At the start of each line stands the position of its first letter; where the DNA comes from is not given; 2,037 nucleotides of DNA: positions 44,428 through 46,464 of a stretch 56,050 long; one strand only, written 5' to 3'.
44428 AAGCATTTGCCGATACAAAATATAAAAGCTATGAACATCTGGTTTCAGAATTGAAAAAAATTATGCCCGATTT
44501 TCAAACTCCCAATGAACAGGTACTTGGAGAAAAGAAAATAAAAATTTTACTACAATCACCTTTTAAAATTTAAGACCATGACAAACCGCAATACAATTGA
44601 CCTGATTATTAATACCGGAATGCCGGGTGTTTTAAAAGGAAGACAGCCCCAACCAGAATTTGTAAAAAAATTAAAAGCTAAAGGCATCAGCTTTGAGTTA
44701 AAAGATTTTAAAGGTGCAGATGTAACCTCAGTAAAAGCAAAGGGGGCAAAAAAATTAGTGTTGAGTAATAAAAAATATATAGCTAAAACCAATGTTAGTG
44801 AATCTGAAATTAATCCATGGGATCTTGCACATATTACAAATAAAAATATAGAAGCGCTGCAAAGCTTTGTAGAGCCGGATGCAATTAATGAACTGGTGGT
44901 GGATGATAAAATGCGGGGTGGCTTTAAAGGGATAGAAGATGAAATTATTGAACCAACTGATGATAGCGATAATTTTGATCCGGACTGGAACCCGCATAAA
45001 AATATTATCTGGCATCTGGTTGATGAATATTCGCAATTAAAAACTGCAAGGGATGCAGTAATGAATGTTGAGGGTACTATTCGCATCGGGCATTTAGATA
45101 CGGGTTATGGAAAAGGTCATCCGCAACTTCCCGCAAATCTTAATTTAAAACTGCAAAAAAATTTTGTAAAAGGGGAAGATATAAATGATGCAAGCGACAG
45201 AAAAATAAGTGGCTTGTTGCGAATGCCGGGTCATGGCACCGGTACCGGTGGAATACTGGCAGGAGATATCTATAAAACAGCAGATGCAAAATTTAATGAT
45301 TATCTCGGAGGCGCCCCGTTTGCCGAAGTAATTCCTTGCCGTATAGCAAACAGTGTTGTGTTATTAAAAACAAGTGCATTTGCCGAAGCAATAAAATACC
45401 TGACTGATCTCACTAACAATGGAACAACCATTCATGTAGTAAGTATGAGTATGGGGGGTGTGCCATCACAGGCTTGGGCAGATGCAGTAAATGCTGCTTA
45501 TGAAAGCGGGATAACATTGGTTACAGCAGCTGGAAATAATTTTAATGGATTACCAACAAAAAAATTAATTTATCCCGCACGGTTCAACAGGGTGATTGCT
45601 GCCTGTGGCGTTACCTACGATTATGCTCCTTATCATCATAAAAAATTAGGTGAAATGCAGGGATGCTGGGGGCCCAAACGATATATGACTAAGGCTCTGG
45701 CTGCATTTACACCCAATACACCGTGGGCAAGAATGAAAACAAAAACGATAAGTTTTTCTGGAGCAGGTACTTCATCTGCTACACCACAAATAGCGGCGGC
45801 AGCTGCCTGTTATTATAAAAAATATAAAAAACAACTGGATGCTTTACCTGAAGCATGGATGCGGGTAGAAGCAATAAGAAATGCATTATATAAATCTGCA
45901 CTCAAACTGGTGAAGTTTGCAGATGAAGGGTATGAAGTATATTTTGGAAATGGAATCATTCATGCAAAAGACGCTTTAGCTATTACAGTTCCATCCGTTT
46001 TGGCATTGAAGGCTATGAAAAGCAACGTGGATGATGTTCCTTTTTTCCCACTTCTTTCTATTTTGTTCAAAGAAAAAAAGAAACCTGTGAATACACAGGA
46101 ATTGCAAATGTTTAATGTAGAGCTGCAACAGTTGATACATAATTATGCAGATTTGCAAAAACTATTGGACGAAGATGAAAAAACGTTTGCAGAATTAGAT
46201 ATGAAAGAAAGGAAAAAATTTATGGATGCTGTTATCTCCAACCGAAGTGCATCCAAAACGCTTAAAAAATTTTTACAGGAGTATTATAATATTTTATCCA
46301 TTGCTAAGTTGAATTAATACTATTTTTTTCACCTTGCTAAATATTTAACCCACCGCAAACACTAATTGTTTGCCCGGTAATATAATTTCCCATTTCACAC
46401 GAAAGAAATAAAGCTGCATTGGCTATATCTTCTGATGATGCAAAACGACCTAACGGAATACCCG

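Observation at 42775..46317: Operon of three mechanistically unrelated cytoplasmic proteases (papain-like C1, caspase-like C14, subtilisin-like S8): candidate proteolytic-cascade or cell-death/defence module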

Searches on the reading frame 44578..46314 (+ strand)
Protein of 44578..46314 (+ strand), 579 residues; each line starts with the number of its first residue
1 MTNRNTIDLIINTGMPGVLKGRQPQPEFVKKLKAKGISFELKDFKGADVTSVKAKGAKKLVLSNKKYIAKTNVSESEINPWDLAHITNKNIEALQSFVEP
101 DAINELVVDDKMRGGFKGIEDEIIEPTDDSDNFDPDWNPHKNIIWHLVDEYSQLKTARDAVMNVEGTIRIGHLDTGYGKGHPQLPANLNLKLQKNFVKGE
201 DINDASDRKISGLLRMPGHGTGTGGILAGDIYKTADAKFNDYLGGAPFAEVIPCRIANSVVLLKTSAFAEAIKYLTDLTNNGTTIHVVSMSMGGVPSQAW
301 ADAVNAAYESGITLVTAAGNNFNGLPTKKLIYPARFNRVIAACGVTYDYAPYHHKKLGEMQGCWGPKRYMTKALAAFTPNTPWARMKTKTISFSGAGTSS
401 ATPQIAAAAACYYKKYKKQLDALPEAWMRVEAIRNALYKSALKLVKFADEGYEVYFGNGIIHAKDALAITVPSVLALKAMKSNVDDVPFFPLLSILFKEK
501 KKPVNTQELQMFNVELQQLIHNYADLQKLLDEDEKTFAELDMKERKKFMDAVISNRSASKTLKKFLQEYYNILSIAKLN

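Call 3: search_protein_families(library=pfam, proteins=[window:44578-46314:+], max_evalue=0.01)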
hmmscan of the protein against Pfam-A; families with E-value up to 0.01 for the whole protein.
window:44578-46314:+ (579 aa): 2 families
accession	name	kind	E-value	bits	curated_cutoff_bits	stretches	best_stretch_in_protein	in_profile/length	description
PF00082.27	Peptidase_S8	-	3.8e-23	82.6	21.8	1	168-459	4-288/288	Subtilase family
PF18499.6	Cue1_U7BR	-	0.004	17.5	27.4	0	528-549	11-30/52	Ubc7p-binding region of Cue1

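Call 4: search_protein_families(library=padloc, proteins=[window:44578-46314:+], max_evalue=0.1)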
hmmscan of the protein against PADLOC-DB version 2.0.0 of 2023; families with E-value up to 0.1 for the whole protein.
window:44578-46314:+ (579 aa): 1 family
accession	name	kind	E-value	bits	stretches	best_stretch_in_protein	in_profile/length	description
PDLC04845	PDC-S05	-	0.047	11.5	1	392-431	99-137/191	-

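Call 5: search_protein_families(library=ncbifam, proteins=[window:44578-46314:+], max_evalue=0.01)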
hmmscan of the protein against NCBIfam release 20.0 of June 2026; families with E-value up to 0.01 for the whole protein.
window:44578-46314:+ (579 aa): 3 families
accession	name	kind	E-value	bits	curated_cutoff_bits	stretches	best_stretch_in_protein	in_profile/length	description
TIGR03921.1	T7SS_mycosin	equivalog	5.3e-20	71.8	278.75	1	169-472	16-291/353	type VII secretion-associated serine protease mycosin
NF049966.1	QH_SP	equivalog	1.1e-05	24.9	165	1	246-344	54-142/219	subtilisin-like serine protease QhpE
TIGR03895.1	protease_PatA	subfamily_domain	0.00098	18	421.05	1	269-446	47-205/606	PatA/PatG family cyanobactin maturation protease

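Call 7: find_homologous_proteins(query=window:44578-46314:+, max_evalue=1e-10)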
Query window:44578-46314:+ (579 aa): 729 proteins with E <= 1e-10 among 8000 candidates; the best 120 are listed.
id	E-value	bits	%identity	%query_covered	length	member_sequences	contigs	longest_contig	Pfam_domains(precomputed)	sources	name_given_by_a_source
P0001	0.0e+0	1230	92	100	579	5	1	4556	PF00082.28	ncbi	-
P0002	0.0e+0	1132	84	100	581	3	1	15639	PF00082.28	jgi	jgi:subtilisin family serine protease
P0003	0.0e+0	1054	78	100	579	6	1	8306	PF00082.28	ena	-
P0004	8.7e-227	772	62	98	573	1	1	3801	PF00082.28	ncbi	-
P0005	2.4e-225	767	63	97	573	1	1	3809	PF00082.28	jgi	jgi:subtilisin family serine protease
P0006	4.0e-223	760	62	98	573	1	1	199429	PF00082.28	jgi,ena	-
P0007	6.9e-222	756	61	97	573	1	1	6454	PF00082.28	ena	-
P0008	7.1e-222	756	62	97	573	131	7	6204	PF00082.28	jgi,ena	jgi:subtilisin family serine protease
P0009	7.3e-222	756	61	98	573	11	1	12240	PF00082.28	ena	-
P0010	1.1e-221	755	61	98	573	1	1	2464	PF00082.28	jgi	-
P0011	1.1e-221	755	62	97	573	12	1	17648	PF00082.28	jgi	jgi:subtilisin family serine protease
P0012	1.7e-221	755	60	97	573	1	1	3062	PF00082.28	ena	-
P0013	2.0e-221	754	61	98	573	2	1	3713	PF00082.28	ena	-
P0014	2.3e-221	754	61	98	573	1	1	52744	PF00082.28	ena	-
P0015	6.7e-221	753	61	97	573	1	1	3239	PF00082.28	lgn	-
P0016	7.2e-221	753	61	98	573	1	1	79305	PF00082.28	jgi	jgi:hypothetical protein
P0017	8.9e-221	752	60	98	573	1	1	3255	PF00082.28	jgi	jgi:subtilisin family serine protease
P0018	1.0e-220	752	61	98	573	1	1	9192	PF00082.28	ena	-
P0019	1.3e-220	752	61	98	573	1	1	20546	PF00082.28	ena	-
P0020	1.4e-220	752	61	98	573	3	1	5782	PF00082.28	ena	-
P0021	4.1e-220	750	61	98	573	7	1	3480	PF00082.28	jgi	jgi:subtilisin family serine protease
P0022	5.1e-220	750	61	98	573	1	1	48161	PF00082.28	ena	-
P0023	7.0e-220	749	61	98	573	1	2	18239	PF00082.28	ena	-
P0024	3.9e-218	744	60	98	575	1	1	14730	PF00082.28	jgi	jgi:subtilisin family serine protease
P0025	2.7e-215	734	58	98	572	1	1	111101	PF00082.28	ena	-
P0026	9.8e-214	729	61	95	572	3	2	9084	PF00082.28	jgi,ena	-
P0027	5.1e-211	720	64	90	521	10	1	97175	PF00082.28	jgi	-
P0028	3.8e-196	671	95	54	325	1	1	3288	PF00082.28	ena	-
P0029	2.3e-193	662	55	96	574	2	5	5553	PF00082.28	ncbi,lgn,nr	ncbi:MAG: S8/S53 family peptidase [Chitinophagales bacterium]|nr:S8/S53 family peptidase [Chitinopha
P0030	1.2e-190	653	54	98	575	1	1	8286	PF00082.28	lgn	-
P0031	5.6e-187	641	54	98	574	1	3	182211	PF00082.28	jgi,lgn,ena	-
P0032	1.1e-186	640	54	98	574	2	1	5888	PF00082.28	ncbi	ncbi:MAG: S8 family peptidase [Chitinophagaceae bacterium]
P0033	1.4e-186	639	53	98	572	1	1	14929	PF00082.28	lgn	-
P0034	2.8e-186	638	54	94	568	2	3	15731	PF00082.28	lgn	-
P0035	2.8e-186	638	53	97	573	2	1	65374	PF00082.28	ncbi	-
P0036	5.8e-186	637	55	98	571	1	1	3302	PF00082.28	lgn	-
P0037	6.1e-186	637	55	95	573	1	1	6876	PF00082.28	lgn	-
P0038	2.7e-185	635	53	98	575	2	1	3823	PF00082.28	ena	-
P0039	2.9e-185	635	54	97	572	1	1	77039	PF00082.28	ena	-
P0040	3.2e-185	635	64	77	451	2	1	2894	PF00082.28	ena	-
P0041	6.2e-184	631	54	95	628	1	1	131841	PF00082.28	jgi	-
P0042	3.7e-183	628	53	97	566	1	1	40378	PF00082.28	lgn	-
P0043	5.9e-183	627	53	97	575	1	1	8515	PF00082.28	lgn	-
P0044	6.9e-183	627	52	98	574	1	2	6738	PF00082.28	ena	-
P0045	8.3e-183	627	54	98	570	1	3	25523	PF00082.28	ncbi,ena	-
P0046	3.3e-182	625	53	98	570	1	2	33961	PF00082.28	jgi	-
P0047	7.5e-182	624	54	97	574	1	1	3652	PF00082.28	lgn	-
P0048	1.0e-180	620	56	93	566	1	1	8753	PF00082.28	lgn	-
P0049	1.2e-180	620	54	96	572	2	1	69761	PF00082.28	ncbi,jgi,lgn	-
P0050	1.5e-180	619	55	88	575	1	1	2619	PF00082.28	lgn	-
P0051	2.1e-180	619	54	97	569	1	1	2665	PF00082.28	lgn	-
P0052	2.6e-180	619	57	89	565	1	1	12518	PF00082.28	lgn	-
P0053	1.1e-179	617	53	96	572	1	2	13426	PF00082.28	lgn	-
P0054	1.3e-179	616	54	97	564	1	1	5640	PF00082.28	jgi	jgi:subtilisin family serine protease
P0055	3.0e-179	615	52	97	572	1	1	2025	PF00082.28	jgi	-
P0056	3.3e-179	615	53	96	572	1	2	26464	PF00082.28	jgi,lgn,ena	jgi:subtilisin family serine protease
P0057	3.6e-179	615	52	98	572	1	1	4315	PF00082.28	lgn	-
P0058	9.2e-179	614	54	97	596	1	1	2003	PF00082.28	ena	-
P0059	1.9e-178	613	56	91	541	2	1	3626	PF00082.28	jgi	-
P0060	2.9e-178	612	53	97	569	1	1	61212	PF00082.28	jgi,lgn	jgi:subtilisin family serine protease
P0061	3.4e-178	612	54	94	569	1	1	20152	PF00082.28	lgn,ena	-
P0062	3.9e-178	612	53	97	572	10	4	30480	PF00082.28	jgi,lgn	jgi:subtilisin family serine protease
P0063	7.2e-178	611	53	97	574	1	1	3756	PF00082.28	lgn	-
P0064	2.7e-177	609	53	97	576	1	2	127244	PF00082.28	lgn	-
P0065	4.6e-177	608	57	86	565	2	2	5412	PF00082.28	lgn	-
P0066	1.8e-176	606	57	89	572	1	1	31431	PF00082.28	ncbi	ncbi:MAG: S8/S53 family peptidase [Chitinophagaceae bacterium]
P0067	2.2e-176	606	54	95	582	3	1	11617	PF00082.28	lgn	-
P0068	2.3e-176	606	53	97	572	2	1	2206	PF00082.28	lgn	-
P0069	2.9e-176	605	55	93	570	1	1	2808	PF00082.28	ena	-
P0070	3.7e-176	605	57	87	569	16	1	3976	PF00082.28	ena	-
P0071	4.4e-176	605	53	97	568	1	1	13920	PF00082.28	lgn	-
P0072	6.4e-176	604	54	94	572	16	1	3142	PF00082.28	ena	-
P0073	7.1e-176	604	55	89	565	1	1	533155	PF00082.28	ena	-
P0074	1.6e-175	603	53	97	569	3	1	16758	PF00082.28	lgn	-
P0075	2.8e-175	602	54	93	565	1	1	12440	PF00082.28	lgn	-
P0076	4.4e-175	601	52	98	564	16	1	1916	PF00082.28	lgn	-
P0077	4.6e-175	601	52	97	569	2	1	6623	PF00082.28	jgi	jgi:subtilisin family serine protease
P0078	6.2e-175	601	53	97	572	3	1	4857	PF00082.28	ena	-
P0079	6.7e-175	601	53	98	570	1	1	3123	PF00082.28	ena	-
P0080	6.9e-175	601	51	97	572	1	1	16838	PF00082.28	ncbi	ncbi:MAG: S8/S53 family peptidase [Ferruginibacter sp.]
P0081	7.4e-175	601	57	88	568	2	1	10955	PF00082.28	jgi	-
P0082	7.8e-175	601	51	98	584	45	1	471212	PF00082.28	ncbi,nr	ncbi:MAG: S8/S53 family peptidase [Saprospiraceae bacterium]|nr:S8/S53 family peptidase [Candidatus 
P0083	8.1e-175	601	55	89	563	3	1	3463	PF00082.28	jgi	jgi:subtilisin family serine protease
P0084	1.1e-174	600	53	97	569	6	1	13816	PF00082.28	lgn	-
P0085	1.3e-174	600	53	97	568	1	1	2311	PF00082.28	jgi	jgi:subtilisin family serine protease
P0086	1.6e-174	600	53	97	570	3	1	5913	PF00082.28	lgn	-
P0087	1.7e-174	600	53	97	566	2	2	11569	PF00082.28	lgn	-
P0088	2.1e-174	599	53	97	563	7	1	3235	PF00082.28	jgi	jgi:hypothetical protein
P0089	2.4e-174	599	52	97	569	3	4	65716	PF00082.28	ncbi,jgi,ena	jgi:hypothetical protein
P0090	2.9e-174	599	54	87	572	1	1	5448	PF00082.28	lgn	-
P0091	5.8e-174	598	51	97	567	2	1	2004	PF00082.28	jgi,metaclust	metaclust:\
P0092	7.8e-174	597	52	95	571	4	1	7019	PF00082.28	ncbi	-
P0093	8.7e-174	597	52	97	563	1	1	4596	PF00082.28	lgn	-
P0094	8.9e-174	597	53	92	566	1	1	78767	PF00082.28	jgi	jgi:subtilisin family serine protease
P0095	1.1e-173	597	52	97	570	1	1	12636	PF00082.28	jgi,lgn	-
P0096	1.5e-173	596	55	88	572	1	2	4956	PF00082.28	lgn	-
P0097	3.6e-173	595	54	90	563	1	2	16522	PF00082.28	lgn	-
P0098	5.4e-173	595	51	94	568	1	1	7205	PF00082.28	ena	-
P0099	5.8e-173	594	54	97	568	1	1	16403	PF00082.28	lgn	-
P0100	6.5e-173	594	53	94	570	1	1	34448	PF00082.28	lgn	-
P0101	7.3e-173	594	55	93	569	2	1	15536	PF00082.28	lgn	-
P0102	7.7e-173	594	52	97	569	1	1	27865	PF00082.28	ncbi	-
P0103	1.1e-172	594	52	97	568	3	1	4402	PF00082.28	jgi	-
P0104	1.1e-172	594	51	97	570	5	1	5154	PF00082.28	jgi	jgi:hypothetical protein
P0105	1.2e-172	593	68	67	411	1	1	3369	PF00082.28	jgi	jgi:Subtilase family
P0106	1.6e-172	593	51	98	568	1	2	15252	PF00082.28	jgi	-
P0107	2.4e-172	592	52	97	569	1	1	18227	PF00082.28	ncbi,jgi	jgi:hypothetical protein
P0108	2.7e-172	592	53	94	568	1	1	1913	PF00082.28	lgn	-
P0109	3.0e-172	592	51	98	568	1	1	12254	PF00082.28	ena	-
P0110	3.2e-172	592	51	98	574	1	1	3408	PF00082.28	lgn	-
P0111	4.0e-172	592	53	93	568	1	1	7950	PF00082.28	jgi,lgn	jgi:hypothetical protein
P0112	1.1e-171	590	50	98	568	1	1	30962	PF00082.28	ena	-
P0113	1.1e-171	590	53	97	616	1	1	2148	PF00082.28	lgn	-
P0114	1.1e-171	590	53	98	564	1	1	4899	PF00082.28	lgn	-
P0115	1.3e-171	590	53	98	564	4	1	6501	PF00082.28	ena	-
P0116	1.5e-171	590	52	98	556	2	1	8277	PF00082.28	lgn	-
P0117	3.6e-171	589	51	97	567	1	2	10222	PF00082.28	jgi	jgi:subtilisin family serine protease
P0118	3.7e-171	589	51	98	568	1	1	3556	PF00082.28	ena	-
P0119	3.9e-171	588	52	97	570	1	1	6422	PF00082.28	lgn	-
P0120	4.7e-171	588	53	93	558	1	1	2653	PF00082.28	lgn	-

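Call 8: find_encoding_contigs(protein=P0006, flank=8000, max_places=2)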
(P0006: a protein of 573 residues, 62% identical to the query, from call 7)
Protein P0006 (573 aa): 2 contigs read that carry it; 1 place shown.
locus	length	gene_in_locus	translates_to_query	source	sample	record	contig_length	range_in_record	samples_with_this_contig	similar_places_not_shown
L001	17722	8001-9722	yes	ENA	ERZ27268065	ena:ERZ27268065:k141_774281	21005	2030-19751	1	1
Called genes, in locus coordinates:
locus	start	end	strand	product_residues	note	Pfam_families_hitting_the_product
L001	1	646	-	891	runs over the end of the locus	?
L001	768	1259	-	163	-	PF01641:SelR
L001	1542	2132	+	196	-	PF00406:ADK, PF13207:AAA_17, PF13238:AAA_18, PF13671:AAA_33 (weak)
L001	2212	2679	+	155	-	-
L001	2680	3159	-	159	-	-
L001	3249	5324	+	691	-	PF00171:Aldedh, PF01575:MaoC_dehydratas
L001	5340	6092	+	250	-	PF00378:ECH_1, PF16113:ECH_2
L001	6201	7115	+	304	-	PF00112:Peptidase_C1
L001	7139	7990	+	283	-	PF00656:Peptidase_C14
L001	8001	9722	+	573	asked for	PF00082:Peptidase_S8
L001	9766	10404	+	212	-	PF00730:HhH-GPD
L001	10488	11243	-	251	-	PF00106:adh_short, PF08659:KR, PF23441:SDR, PF13561:adh_short_C2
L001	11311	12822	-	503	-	PF03321:GH3, PF23571:GH3_M, PF23572:GH3_C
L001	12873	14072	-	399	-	PF00005:ABC_tran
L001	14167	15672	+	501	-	PF07730:HisKA_3, PF02518:HATPase_c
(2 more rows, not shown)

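Call 9: find_encoding_contigs(protein=P0082, flank=8000, max_places=2)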
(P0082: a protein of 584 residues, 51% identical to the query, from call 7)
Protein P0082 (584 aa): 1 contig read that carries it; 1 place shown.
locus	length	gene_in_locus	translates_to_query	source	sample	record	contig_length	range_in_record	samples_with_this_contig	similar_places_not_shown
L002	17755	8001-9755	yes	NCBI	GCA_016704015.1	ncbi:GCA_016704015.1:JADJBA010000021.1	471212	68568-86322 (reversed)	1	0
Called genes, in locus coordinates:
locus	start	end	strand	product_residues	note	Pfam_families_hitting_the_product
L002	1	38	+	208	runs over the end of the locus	PF13568:OMP_b-brl_2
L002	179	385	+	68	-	-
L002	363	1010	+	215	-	PF13505:OMP_b-brl (weak)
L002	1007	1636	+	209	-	PF13568:OMP_b-brl_2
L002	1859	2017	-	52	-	-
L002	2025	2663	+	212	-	PF11667:DUF3267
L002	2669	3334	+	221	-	-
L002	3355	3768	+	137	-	-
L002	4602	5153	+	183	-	PF11655:DUF2589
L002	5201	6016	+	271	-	-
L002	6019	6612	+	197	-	-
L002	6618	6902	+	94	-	PF08291:Peptidase_M15_3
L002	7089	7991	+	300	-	PF00112:Peptidase_C1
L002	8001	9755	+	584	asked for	PF00082:Peptidase_S8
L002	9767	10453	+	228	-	-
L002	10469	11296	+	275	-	PF00656:Peptidase_C14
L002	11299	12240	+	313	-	PF01223:Endonuclease_NS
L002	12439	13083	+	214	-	-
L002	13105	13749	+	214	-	-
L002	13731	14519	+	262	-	PF02518:HATPase_c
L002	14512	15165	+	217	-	PF00072:Response_reg, PF00196:GerE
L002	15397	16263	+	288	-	PF00656:Peptidase_C14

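Call 10: find_encoding_contigs(protein=P0073, flank=8000, max_places=2)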
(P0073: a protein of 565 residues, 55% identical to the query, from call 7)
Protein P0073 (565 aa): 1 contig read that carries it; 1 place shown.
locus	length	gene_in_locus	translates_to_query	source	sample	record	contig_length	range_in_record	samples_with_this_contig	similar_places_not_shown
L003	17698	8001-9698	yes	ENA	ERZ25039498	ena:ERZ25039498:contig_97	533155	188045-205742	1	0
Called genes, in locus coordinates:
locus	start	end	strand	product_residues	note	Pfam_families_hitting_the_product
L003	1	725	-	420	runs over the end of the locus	PF05977:MFS_3, PF07690:MFS_1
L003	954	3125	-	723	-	PF01011:PQQ, PF13570:Beta-prop_ACSF4 (faint), PF07774:EMC1_C (faint), PF00034:Cytochrom_C (faint), PF13442:Cytochrome_CBB3, PF01011:PQQ, PF13360:PQQ_2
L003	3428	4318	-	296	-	PF01210:NAD_Gly3P_dh_N (weak), PF02737:3HCDH_N, PF03446:NAD_binding_2 (weak), PF03721:UDPG_MGDP_dh_N (weak), PF00725:3HCDH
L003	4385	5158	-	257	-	PF01925:TauE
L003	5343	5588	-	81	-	PF10685:KGG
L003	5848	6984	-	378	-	PF00924:MS_channel_2nd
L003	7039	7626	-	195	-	PF00730:HhH-GPD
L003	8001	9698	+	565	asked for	PF00082:Peptidase_S8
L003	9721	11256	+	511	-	PF01364:Peptidase_C25 (faint)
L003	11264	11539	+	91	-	-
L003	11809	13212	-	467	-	PF00890:FAD_binding_2, PF01134:GIDA, PF01266:DAO (faint), PF07992:Pyr_redox_2, PF12831:FAD_oxidored, PF13738:Pyr_redox_3, PF00070:Pyr_redox, PF02852:Pyr_redox_dim, +3 more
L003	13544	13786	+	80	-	-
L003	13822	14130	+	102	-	PF00830:Ribosomal_L28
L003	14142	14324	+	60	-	PF00471:Ribosomal_L33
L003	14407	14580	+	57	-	PF14128:DUF4295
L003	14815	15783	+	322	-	PF02881:SRP54_N, PF13671:AAA_33 (faint), PF13604:AAA_30 (weak), PF00448:SRP54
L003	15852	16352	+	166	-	PF07638:Sigma70_ECF (weak), PF04542:Sigma70_r2, PF08281:Sigma70_r4_2, PF04545:Sigma70_r4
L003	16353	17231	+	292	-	PF10099:RskA_C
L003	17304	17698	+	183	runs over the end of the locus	PF02469:Fasciclin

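Call 12: search_protein_families(library=pfam, proteins=[L002:9767-10450:+, L002:5201-6013:+, L002:6019-6609:+, L002:4602-5150:+, L003:9721-11253:+, L003:11264-11536:+, L002:12439-13080:+, L002:13105-13746:+, L002:11299-12237:+], max_evalue=1)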
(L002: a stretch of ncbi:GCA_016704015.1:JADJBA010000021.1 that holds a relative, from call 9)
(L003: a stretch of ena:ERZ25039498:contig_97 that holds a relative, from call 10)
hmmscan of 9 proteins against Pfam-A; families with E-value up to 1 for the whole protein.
L002:9767-10450:+ (228 aa): 1 family
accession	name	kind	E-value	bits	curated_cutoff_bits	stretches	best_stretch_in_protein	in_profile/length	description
PF00437.27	T2SSE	-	0.025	13.7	24.9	1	139-222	48-132/370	Type II/IV secretion system protein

L002:5201-6013:+ (271 aa): 0 families

L002:6019-6609:+ (197 aa): 0 families

L002:4602-5150:+ (183 aa): 1 family
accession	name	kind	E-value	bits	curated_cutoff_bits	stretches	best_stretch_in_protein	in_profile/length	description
PF11655.13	DUF2589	-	3.4e-30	105.9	23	1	25-182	3-152/154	Protein of unknown function (DUF2589)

L003:9721-11253:+ (511 aa): 1 family
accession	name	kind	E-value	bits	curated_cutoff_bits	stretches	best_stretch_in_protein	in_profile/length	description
PF01364.23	Peptidase_C25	-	9.8e-08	32.1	23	2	294-373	294-373/374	Peptidase family C25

L003:11264-11536:+ (91 aa): 2 families
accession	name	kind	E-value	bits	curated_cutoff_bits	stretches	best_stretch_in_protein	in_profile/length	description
PF14147.11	Spore_YhaL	-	0.18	12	27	0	63-91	13-41/52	Sporulation protein YhaL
PF25348.1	PH_CAYP2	-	0.21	11.6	27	1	29-73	34-77/170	Calcyphosin-2 PH domain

L002:12439-13080:+ (214 aa): 0 families

L002:13105-13746:+ (214 aa): 0 families

L002:11299-12237:+ (313 aa): 3 families
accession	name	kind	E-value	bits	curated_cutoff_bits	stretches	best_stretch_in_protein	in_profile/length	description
PF01223.29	Endonuclease_NS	-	7.8e-43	147.1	23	1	41-272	20-219/223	DNA/RNA non-specific endonuclease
PF04911.17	ATP-synt_J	-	0.13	12.3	24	0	79-90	32-43/51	ATP synthase j chain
PF22868.1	YmiA-like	-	0.97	9.7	27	1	77-95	5-23/46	Protein YmiA-like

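Call 13: find_encoding_contigs(protein=P0031, flank=8000, max_places=3)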
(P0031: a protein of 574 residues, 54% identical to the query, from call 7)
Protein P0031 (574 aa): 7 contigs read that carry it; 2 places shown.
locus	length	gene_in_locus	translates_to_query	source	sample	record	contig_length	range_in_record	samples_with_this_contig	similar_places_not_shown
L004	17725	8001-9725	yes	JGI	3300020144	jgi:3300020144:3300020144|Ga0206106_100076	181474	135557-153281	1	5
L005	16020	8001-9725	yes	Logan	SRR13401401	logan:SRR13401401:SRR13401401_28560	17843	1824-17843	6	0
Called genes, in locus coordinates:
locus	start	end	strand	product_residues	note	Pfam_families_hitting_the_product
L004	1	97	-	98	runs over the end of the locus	PF02617:ClpS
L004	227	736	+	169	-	PF00588:SpoU_methylase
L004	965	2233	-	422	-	PF00425:Chorismate_bind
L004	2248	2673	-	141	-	-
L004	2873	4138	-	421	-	PF00709:Adenylsucc_synt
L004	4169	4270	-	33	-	-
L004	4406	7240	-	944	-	PF13620:CarboxypepD_reg (weak), PF13715:CarbopepD_reg_2 (weak)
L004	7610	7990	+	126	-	-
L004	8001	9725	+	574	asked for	PF00082:Peptidase_S8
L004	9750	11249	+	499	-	PF01364:Peptidase_C25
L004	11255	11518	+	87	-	-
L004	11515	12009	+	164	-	-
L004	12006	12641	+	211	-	-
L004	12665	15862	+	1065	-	PF07693:KAP_NTPase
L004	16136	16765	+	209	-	-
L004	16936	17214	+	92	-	-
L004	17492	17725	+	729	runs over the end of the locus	PF28559:TPR_SusR, PF13424:TPR_12, PF00515:TPR_1 (weak), PF13424:TPR_12 (weak), PF17874:TPR_MalT (weak), PF13424:TPR_12, PF00512:HisKA (weak), PF02518:HATPase_c, +5 more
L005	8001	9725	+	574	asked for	PF00082:Peptidase_S8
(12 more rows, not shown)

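Call 14: find_encoding_contigs(protein=P0064, flank=8000, max_places=2)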
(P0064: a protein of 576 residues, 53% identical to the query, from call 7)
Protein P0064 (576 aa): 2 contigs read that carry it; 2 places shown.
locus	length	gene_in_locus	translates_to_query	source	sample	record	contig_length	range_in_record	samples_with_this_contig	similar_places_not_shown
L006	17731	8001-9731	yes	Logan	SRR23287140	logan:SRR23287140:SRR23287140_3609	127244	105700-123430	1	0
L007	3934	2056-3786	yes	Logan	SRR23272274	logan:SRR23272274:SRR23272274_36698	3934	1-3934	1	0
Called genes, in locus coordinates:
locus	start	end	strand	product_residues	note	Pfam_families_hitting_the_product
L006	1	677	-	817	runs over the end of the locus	PF12704:MacB_PCD, PF02687:FtsX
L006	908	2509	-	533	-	-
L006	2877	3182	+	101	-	PF00076:RRM_1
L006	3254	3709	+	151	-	PF00313:CSD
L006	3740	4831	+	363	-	PF00487:FA_desaturase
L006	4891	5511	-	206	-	PF00574:CLP_protease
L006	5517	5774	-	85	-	-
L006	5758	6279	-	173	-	-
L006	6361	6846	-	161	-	PF12867:DinB_2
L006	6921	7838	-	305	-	-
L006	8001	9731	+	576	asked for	PF00082:Peptidase_S8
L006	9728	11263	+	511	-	PF01364:Peptidase_C25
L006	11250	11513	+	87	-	-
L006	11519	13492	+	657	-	PF01979:Amidohydro_1, PF07969:Amidohydro_3 (weak)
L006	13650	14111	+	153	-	-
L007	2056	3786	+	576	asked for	PF00082:Peptidase_S8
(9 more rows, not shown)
